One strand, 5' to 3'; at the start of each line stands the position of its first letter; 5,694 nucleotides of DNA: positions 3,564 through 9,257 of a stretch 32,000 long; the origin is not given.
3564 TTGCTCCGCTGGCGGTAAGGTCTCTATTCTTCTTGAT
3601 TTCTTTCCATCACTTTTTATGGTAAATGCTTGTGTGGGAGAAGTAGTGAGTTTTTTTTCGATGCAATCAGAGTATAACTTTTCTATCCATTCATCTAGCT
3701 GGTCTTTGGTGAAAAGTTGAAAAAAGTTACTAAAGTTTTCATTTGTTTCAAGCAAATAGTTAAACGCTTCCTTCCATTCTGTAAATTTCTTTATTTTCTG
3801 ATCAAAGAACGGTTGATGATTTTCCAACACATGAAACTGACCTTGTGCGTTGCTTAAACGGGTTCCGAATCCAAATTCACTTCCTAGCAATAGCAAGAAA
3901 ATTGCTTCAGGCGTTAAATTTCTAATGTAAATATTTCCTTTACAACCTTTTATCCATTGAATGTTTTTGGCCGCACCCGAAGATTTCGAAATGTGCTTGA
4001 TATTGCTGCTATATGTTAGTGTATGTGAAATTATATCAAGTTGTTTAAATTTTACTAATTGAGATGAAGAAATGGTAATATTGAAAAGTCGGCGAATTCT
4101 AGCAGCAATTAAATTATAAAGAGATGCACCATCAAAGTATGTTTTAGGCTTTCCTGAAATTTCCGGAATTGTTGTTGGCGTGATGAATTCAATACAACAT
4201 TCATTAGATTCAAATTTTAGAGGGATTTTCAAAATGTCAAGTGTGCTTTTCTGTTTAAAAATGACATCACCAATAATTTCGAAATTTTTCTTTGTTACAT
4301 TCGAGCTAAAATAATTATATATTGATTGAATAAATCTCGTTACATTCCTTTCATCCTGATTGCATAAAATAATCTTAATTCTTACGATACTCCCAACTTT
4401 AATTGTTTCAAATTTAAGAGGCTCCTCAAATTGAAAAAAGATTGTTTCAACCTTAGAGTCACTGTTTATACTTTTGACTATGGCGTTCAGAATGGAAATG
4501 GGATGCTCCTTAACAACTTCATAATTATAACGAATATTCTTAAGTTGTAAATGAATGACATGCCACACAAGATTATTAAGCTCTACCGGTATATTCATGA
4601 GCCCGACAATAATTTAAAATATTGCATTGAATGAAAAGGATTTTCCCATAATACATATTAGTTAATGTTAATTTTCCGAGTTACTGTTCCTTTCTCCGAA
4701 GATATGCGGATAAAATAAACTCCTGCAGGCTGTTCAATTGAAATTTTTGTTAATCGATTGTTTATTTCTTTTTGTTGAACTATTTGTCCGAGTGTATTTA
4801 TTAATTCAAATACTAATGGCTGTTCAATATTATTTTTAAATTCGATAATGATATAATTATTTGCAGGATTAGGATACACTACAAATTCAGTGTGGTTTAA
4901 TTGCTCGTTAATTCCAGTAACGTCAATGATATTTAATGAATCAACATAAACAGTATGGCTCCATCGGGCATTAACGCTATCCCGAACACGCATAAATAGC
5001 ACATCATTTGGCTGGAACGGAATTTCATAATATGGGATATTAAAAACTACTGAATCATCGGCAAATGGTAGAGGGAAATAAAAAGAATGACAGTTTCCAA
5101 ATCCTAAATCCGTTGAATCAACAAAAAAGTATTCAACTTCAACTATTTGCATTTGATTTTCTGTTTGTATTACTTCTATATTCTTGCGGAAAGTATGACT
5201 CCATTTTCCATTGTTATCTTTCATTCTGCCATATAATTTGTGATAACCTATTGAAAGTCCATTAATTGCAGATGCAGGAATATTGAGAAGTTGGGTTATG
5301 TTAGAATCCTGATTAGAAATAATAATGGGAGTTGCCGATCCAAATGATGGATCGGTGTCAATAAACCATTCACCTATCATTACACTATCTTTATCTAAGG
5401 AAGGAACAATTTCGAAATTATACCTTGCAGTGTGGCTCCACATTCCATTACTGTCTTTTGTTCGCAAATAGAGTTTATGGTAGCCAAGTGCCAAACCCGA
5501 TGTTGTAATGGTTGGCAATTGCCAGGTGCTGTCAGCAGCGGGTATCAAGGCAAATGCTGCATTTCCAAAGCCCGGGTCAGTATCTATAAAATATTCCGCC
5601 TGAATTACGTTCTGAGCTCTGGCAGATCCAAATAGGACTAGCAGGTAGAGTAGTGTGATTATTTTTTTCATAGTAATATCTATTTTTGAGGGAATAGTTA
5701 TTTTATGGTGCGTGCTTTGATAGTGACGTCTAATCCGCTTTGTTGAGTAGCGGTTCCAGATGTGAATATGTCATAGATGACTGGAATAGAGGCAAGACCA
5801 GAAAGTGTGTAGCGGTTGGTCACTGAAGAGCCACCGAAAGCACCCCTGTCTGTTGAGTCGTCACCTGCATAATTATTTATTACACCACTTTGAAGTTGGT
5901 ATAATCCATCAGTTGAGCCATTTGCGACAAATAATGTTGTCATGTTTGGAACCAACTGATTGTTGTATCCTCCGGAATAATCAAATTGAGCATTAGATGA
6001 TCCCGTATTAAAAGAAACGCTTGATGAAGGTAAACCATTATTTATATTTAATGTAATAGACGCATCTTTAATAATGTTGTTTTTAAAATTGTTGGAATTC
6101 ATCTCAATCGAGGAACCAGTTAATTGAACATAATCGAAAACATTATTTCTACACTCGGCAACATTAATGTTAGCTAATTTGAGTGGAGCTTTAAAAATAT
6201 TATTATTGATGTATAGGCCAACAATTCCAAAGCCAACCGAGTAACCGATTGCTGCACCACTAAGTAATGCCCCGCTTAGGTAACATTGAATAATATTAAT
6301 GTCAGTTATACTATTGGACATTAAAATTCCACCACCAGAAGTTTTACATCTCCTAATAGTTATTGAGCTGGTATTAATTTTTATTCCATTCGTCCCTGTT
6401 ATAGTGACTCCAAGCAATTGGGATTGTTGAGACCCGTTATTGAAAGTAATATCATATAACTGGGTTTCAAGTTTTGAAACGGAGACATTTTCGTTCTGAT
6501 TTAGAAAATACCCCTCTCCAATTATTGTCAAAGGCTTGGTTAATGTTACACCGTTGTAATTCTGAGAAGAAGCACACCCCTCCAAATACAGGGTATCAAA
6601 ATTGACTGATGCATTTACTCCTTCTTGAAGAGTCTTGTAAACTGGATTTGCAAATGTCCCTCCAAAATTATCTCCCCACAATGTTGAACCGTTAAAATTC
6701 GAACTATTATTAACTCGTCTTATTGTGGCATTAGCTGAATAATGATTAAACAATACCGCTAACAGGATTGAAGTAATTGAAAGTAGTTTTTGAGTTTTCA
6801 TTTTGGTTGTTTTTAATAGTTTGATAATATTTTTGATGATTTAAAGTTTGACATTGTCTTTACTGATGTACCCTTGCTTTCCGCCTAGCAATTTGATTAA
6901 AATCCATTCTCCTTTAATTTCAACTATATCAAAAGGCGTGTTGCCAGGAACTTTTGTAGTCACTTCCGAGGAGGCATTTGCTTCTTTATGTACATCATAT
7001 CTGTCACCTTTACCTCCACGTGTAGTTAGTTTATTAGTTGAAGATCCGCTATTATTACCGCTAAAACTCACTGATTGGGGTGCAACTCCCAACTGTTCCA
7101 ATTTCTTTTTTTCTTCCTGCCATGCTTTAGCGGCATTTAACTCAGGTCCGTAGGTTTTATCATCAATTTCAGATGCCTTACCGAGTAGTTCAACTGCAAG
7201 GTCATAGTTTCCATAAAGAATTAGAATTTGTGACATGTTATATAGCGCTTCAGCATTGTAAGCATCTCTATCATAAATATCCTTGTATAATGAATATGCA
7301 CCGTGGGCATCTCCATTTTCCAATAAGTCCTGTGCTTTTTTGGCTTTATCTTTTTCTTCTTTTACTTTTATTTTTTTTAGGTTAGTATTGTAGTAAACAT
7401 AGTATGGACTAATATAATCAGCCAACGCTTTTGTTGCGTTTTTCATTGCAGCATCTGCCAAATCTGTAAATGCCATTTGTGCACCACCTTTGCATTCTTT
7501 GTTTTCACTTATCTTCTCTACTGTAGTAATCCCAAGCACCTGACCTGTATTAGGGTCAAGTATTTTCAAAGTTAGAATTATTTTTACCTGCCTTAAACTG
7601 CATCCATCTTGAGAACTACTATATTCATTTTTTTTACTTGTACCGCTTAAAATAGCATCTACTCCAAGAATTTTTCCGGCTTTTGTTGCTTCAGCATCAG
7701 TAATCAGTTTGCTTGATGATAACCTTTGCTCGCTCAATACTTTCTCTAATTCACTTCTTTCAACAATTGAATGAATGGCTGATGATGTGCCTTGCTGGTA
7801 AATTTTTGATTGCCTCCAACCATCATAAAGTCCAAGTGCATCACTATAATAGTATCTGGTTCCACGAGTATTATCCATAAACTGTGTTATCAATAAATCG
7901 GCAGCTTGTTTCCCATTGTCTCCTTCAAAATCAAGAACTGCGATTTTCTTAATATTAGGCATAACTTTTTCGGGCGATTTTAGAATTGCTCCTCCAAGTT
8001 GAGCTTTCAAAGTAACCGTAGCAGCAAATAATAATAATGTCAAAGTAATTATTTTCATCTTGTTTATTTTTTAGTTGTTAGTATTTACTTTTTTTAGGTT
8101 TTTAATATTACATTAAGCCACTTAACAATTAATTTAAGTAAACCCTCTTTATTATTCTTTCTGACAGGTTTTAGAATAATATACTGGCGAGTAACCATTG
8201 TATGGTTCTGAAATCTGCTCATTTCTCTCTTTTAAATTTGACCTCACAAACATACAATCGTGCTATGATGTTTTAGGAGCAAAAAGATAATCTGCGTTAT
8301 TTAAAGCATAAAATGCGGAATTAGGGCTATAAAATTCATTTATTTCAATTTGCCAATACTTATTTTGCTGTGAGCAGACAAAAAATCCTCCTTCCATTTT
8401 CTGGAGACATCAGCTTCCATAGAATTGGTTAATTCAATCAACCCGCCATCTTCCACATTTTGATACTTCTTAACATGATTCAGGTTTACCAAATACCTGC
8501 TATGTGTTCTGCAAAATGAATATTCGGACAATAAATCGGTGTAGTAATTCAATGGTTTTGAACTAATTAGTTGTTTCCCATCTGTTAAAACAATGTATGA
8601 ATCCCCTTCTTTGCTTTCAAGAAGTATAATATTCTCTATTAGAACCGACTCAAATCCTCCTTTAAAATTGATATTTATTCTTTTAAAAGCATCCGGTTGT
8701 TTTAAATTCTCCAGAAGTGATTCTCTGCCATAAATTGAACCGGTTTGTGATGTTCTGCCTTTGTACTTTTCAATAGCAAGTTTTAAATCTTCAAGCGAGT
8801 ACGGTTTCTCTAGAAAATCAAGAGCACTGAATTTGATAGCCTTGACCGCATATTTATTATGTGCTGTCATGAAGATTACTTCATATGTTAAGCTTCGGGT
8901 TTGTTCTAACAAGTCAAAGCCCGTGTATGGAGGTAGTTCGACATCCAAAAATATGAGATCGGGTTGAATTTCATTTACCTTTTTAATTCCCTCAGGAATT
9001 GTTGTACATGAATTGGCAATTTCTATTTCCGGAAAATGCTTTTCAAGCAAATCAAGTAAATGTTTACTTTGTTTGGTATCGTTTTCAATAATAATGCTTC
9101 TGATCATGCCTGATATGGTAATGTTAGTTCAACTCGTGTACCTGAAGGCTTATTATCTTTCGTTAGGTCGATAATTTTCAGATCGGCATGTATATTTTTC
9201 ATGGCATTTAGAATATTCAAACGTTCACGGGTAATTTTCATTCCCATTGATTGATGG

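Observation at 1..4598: Cas6-RT-Cas1 fusion plus Cas2 next to a large array, with no effector genes on the visible flank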

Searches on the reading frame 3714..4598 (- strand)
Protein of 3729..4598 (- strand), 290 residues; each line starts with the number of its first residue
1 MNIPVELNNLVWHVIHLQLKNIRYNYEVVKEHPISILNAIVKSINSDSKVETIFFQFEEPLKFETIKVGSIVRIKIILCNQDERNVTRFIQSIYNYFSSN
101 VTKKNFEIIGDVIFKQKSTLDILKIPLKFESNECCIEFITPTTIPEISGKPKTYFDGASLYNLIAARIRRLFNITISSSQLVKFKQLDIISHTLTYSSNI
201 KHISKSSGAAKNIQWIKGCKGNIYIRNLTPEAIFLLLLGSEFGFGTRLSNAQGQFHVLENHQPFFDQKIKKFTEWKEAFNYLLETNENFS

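Call 9: search_protein_families(library=padloc, proteins=[window:3729-4598:-], max_evalue=0.1)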
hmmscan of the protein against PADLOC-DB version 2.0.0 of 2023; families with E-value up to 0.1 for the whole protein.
window:3729-4598:- (290 aa): 1 family
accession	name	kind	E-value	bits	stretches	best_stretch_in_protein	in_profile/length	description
PDLC01477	Cas6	-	2.7e-05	21.9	1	117-247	152-284/296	"CAS-I,CAS-II,CAS-III,CAS-IV,CAS-V,CAS-VI; crRNAmaturation"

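Call 72: predict_structure(alignment_id=A3)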
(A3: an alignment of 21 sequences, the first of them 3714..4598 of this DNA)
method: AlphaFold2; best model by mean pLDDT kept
length: 295 residues; sequences in the alignment: 21
mean_pLDDT: 84.3   pTM: 0.80
mean pLDDT of the five models: 84.3, 84.2, 83.8, 82.9, 82.8
residues with pLDDT >= 90: 164; 70-90: 76; 50-70: 49; < 50: 6
segments of 3 or more residues with pLDDT < 50: 292-295
pLDDT, mean of each block of 10 residues (from residue 1): 89 97 71 89 93 92 85 95 96 91 82 96 81 89 90 92 94 93 92 82 65 82 91 93 78 86 54 65 60 46
secondary structure, 60 per line:
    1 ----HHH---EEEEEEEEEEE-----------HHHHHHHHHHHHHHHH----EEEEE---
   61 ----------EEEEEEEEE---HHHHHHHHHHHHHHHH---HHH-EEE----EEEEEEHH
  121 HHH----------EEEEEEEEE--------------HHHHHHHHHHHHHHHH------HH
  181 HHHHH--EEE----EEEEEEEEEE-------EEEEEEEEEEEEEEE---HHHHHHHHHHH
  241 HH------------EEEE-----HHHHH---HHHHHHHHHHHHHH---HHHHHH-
elements in order: E11-21 H33-48 E53-57 E71-79 H83-98 E106-108 E113-118 H119-123 E134-142 H157-172 H179-185 E188-190 E195-204 E212-226 H230-242 E255-258 H264-268 H272-285 H289-294

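Call 76: fold_search(model_id=the predicted structure, library=pdb)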
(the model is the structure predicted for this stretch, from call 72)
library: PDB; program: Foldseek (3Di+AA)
matches with E <= 10: 1104; with E <= 0.001: 53
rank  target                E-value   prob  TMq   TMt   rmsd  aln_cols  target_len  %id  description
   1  4ill_A                2.2e-11  1.00  0.57  0.60   5.4       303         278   14  Recognition and Cleavage of a non-structured CRISPR RNA by its Processing Endoribonuclease Cas6 (released 2013-03-20)
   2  6njy_A                2.6e-10  1.00  0.49  0.59   5.5       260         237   16  Type IV CRISPR associated RNA endonuclease Cas6 - apo form (released 2019-07-10)
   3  4ilm_J                3.1e-10  1.00  0.53  0.54   6.4       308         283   15  CRISPR RNA Processing endoribonuclease (released 2013-03-20)
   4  4ilm_A                3.5e-10  1.00  0.54  0.57   5.6       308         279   15  CRISPR RNA Processing endoribonuclease (released 2013-03-20)
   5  4ilm_F                5.4e-10  1.00  0.57  0.60   5.1       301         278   14  CRISPR RNA Processing endoribonuclease (released 2013-03-20)
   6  6fjw                  5.4e-10  1.00  0.49  0.59   7.3       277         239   12  Streptococcus thermophilus Cas6 (released 2019-02-06)
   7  4c98                  5.7e-10  1.00  0.53  0.62   4.9       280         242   11  Thermus thermophilus Cas6 (TTHB231) (released 2013-11-06)
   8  4c9d_A                7.3e-10  1.00  0.56  0.61   5.3       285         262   12  Cas6 (TTHB231) product complex (released 2013-11-06)
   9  6dd5_B                8.8e-10  1.00  0.54  0.27   7.6       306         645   15  Crystal Structure of the Cas6 Domain of Marinomonas mediterranea MMB-1 Cas6-RT-Cas1 Fusion Protein (released 2018-10-17)
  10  4ilm_B                9.3e-10  1.00  0.55  0.57   5.8       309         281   14  CRISPR RNA Processing endoribonuclease (released 2013-03-20)
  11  4c9d_B                1.1e-09  1.00  0.54  0.59   5.5       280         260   12  Cas6 (TTHB231) product complex (released 2013-11-06)
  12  6dd5_A                1.1e-09  1.00  0.51  0.26   7.6       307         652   13  Crystal Structure of the Cas6 Domain of Marinomonas mediterranea MMB-1 Cas6-RT-Cas1 Fusion Protein (released 2018-10-17)
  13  4ilm_L                2.0e-09  1.00  0.54  0.56   6.0       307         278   14  CRISPR RNA Processing endoribonuclease (released 2013-03-20)
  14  4ilr                  2.9e-09  1.00  0.53  0.55   5.8       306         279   14  Recognition and Cleavage of a non-structured CRISPR RNA by its Processing Endoribonuclease Cas6 (released 2013-03-20)
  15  4ilm_N                3.1e-09  1.00  0.55  0.59   5.6       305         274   14  CRISPR RNA Processing endoribonuclease (released 2013-03-20)
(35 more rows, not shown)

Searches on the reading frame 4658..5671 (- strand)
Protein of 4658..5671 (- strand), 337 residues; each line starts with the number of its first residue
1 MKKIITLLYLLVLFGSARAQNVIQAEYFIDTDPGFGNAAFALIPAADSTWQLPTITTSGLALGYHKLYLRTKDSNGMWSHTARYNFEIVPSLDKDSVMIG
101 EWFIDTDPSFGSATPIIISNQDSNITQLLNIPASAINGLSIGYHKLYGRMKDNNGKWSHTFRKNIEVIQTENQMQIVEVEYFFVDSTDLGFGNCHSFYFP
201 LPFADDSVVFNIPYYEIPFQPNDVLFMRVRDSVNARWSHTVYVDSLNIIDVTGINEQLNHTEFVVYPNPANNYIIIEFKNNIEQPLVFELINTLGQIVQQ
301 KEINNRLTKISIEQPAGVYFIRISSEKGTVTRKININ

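Call 5: search_protein_families(library=pfam, proteins=[window:4658-5671:-], max_evalue=0.01)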
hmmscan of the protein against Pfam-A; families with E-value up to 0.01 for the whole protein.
window:4658-5671:- (337 aa): 1 family
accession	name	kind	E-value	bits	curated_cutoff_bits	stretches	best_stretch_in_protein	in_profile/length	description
PF18962.6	Por_Secre_tail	-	4.6e-12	46.5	27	1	265-336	1-75/75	Secretion system C-terminal sorting domain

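Call 9: search_protein_families(library=padloc, proteins=[window:4658-5671:-], max_evalue=0.1)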
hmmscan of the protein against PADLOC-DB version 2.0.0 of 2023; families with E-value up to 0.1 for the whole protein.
window:4658-5671:- (337 aa): 0 families

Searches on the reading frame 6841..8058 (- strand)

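Call 5: search_protein_families(library=pfam, proteins=[window:6841-8058:-], max_evalue=0.01)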
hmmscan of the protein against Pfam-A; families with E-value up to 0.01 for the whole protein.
window:6841-8058:- (405 aa): 5 families
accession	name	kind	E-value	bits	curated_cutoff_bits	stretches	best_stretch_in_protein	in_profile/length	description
PF03783.19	CsgG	-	2.2e-09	37.4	20.8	1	91-204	49-173/210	Curli production assembly/transport component CsgG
PF14559.12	TPR_19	-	5.9e-09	36.6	25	1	245-312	1-66/68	Tetratricopeptide repeat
PF08239.17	SH3_3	-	2.2e-07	31.4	27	1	356-404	5-54/54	Bacterial SH3 domain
PF13424.12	TPR_12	-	1.4e-05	25.6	30.1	1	254-300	29-76/77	Tetratricopeptide repeat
PF07719.23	TPR_2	-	0.0066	16.9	27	1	269-300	1-32/34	Tetratricopeptide repeat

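Call 40: search_protein_families(library=padloc, proteins=[window:6841-8058:-], max_evalue=0.01)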
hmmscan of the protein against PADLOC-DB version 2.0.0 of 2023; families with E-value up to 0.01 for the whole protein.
window:6841-8058:- (405 aa): 0 families

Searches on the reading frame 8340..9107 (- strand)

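Call 7: search_protein_families(library=pfam, proteins=[window:8340-9107:-], max_evalue=0.001)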
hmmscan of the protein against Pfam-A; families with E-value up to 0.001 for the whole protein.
window:8340-9107:- (255 aa): 2 families
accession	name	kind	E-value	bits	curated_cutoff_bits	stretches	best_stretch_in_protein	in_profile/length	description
PF00072.30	Response_reg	-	2.2e-16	60.5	30.2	1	5-112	2-110/111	Response regulator receiver domain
PF04397.21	LytTR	-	6.4e-12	46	22.6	1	154-242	5-93/98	LytTr DNA-binding domain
